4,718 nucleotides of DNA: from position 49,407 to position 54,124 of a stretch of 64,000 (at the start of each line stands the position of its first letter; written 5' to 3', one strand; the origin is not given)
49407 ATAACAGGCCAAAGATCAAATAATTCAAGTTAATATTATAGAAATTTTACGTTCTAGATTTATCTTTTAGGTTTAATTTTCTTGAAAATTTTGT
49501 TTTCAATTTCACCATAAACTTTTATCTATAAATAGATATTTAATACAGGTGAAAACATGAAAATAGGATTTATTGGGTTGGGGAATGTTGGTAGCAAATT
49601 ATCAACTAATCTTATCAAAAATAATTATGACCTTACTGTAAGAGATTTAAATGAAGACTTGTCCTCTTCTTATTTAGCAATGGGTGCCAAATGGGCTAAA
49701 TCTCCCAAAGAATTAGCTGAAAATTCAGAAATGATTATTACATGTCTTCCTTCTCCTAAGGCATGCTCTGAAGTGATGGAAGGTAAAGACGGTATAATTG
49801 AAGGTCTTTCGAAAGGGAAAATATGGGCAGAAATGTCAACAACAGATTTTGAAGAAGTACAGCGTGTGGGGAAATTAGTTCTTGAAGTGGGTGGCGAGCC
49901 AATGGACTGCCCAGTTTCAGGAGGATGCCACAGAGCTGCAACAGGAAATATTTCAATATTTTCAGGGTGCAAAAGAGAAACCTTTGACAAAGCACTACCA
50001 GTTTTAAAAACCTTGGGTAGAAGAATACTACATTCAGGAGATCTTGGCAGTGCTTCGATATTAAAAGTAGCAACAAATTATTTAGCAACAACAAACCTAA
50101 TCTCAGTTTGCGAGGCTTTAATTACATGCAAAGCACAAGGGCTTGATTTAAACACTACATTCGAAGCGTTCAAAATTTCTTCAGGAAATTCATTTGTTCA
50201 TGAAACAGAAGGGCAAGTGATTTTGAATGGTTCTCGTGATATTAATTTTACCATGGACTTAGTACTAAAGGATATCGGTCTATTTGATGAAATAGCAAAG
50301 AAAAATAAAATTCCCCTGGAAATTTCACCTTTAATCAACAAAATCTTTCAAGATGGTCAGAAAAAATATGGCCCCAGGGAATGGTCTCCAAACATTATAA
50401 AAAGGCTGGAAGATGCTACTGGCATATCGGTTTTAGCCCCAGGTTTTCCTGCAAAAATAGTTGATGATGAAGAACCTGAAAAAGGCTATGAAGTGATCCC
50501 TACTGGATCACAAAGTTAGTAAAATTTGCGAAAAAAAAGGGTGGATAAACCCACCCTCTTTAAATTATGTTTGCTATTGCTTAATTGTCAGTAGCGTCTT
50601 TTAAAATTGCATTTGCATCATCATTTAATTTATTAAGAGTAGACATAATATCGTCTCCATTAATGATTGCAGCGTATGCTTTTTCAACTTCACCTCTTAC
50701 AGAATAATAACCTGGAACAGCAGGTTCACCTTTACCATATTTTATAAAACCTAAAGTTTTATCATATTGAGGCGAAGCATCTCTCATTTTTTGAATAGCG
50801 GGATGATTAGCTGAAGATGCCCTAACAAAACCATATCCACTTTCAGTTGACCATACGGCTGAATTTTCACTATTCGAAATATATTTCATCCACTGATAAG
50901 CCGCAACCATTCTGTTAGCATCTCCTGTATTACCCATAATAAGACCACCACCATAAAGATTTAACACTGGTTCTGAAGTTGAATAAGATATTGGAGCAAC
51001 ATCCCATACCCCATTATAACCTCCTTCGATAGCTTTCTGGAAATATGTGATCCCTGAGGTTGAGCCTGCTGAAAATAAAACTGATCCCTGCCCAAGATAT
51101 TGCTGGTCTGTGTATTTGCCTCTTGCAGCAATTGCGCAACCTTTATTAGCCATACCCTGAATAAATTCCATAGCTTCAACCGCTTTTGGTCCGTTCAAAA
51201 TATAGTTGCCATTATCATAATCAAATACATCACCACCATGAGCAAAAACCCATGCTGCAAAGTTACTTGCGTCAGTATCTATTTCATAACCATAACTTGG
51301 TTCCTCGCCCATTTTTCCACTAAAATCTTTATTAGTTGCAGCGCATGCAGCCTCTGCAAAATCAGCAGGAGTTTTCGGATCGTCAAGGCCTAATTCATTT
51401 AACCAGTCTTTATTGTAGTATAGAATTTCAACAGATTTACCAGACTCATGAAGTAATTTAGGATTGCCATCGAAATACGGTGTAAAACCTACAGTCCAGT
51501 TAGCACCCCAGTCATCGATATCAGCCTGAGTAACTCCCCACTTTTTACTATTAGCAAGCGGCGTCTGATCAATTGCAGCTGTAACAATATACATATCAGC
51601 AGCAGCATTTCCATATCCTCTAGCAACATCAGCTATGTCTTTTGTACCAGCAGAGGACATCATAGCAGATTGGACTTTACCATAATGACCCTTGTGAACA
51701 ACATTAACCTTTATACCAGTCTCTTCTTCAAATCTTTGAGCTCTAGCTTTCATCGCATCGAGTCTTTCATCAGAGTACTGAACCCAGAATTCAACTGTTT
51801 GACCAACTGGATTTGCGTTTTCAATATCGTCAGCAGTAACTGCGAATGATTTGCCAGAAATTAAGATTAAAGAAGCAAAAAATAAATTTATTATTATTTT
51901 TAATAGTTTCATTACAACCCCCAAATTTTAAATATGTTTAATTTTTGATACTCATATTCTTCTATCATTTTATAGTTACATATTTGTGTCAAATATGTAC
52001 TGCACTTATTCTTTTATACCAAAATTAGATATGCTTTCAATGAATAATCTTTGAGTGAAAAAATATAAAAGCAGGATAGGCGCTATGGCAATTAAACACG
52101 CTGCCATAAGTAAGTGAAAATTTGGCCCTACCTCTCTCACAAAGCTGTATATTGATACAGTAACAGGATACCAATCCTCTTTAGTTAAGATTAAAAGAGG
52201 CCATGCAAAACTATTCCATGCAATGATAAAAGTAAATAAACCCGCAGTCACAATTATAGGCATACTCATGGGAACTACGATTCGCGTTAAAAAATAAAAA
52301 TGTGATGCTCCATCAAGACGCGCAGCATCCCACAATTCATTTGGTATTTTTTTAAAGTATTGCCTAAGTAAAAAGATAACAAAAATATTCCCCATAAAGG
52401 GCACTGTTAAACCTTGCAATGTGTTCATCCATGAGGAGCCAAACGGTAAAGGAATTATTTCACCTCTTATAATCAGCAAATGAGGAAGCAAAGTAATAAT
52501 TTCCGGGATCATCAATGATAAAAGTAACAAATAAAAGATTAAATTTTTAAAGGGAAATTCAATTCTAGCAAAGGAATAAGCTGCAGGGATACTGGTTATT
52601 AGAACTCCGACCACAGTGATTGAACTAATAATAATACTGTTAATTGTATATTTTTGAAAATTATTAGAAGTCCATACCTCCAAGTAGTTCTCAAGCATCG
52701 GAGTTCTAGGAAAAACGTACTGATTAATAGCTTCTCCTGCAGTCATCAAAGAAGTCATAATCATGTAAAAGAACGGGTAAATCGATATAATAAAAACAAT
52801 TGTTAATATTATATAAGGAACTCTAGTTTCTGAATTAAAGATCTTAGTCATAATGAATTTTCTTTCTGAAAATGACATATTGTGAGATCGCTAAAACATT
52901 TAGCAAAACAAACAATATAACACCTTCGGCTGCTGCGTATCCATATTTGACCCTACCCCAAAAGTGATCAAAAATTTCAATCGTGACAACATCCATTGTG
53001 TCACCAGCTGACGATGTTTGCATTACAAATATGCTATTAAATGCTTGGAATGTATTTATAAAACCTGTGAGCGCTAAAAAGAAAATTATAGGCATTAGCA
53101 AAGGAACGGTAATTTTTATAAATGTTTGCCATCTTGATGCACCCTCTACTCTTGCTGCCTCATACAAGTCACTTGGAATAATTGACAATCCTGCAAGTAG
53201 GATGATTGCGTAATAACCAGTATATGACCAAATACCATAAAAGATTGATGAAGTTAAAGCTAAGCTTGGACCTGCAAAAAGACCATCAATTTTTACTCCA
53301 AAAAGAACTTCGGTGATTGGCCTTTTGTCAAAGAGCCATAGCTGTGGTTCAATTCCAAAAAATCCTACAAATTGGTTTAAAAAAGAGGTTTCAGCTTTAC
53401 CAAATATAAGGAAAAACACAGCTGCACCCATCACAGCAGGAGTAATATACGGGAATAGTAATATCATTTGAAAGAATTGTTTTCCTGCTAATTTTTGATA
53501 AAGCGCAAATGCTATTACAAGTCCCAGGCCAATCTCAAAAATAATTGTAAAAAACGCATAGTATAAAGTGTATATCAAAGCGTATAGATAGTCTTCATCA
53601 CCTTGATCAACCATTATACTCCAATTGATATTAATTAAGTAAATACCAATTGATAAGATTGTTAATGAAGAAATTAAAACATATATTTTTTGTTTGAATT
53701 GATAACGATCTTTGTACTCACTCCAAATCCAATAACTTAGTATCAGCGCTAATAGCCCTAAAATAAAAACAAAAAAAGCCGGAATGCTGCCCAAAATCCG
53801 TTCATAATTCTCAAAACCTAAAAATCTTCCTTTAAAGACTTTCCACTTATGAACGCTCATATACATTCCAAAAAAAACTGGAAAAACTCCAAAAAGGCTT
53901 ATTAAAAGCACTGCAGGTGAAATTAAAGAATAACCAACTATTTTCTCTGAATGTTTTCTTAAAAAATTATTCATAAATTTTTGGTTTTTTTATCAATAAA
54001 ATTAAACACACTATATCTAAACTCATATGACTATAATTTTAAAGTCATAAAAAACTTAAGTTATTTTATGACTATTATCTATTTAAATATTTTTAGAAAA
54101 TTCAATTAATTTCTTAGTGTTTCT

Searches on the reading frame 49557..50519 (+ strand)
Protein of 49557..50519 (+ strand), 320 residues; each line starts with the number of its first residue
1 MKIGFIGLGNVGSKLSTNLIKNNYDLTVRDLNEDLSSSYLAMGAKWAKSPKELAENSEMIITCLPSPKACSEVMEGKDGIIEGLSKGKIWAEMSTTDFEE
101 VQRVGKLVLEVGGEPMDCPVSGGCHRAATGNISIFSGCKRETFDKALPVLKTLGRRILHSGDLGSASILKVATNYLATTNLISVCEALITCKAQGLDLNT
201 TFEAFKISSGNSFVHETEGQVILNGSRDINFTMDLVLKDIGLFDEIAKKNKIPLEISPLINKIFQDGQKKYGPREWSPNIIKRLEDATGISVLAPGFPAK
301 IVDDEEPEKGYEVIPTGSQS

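Call 75: search_protein_families(library=pfam, proteins=[window:49557-50519:+], max_evalue=0.00001)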
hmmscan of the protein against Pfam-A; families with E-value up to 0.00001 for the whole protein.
window:49557-50519:+ (320 aa): 3 families
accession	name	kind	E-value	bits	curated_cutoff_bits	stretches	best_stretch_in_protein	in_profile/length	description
PF03446.21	NAD_binding_2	-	4.4e-40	137.8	21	1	2-159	1-158/161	NAD binding domain of 6-phosphogluconate dehydrogenase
PF14833.11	NAD_binding_11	-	4.1e-20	72.7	30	1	164-275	1-113/122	NAD-binding of NADP-dependent 3-hydroxyisobutyrate dehydrogenase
PF03807.23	F420_oxidored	-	1.4e-06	29.3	21.6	1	2-75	1-77/94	NADP oxidoreductase coenzyme F420-dependent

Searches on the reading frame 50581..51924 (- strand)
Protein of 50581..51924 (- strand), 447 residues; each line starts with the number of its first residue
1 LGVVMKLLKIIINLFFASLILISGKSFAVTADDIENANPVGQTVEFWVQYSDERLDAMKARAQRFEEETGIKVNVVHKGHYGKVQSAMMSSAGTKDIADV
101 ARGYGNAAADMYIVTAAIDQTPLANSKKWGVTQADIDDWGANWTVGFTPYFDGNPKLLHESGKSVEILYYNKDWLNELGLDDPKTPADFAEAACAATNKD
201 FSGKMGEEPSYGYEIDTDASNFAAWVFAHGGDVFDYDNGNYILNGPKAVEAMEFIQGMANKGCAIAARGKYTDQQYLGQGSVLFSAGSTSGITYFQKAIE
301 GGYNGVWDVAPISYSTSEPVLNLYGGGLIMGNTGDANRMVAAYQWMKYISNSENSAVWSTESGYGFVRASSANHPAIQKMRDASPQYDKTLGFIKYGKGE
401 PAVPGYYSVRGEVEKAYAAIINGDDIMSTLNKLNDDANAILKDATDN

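Call 75: search_protein_families(library=pfam, proteins=[window:50581-51924:-], max_evalue=0.00001)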
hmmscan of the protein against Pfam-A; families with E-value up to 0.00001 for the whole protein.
window:50581-51924:- (447 aa): 1 family
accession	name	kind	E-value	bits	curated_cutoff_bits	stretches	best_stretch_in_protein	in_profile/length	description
PF13416.11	SBP_bac_8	-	2.9e-24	86.8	27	1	61-379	2-273/279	Bacterial extracellular solute-binding protein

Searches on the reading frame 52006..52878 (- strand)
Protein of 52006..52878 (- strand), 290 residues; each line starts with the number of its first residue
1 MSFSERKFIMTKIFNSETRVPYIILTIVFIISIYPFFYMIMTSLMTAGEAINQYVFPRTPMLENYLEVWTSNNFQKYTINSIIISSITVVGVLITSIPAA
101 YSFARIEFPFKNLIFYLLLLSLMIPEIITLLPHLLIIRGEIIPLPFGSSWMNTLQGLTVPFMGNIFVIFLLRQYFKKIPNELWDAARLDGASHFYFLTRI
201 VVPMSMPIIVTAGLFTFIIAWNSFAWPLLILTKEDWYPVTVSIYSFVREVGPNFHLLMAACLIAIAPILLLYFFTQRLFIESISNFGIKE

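Call 75: search_protein_families(library=pfam, proteins=[window:52006-52878:-], max_evalue=0.00001)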
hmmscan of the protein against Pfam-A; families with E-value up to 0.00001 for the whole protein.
window:52006-52878:- (290 aa): 1 family
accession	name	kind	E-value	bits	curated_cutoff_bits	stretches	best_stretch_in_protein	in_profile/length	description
PF00528.27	BPD_transp_1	-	1.3e-15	58.1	26.4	1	97-281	2-180/184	Binding-protein-dependent transport system inner membrane component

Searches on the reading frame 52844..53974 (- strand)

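Call 75: search_protein_families(library=pfam, proteins=[window:52844-53974:-], max_evalue=0.00001)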
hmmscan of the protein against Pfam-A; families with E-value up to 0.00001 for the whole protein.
window:52844-53974:- (376 aa): 1 family
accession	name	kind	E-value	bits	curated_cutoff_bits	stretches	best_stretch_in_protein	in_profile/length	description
PF00528.27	BPD_transp_1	-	4.4e-15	56.3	26.4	1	148-373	2-182/184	Binding-protein-dependent transport system inner membrane component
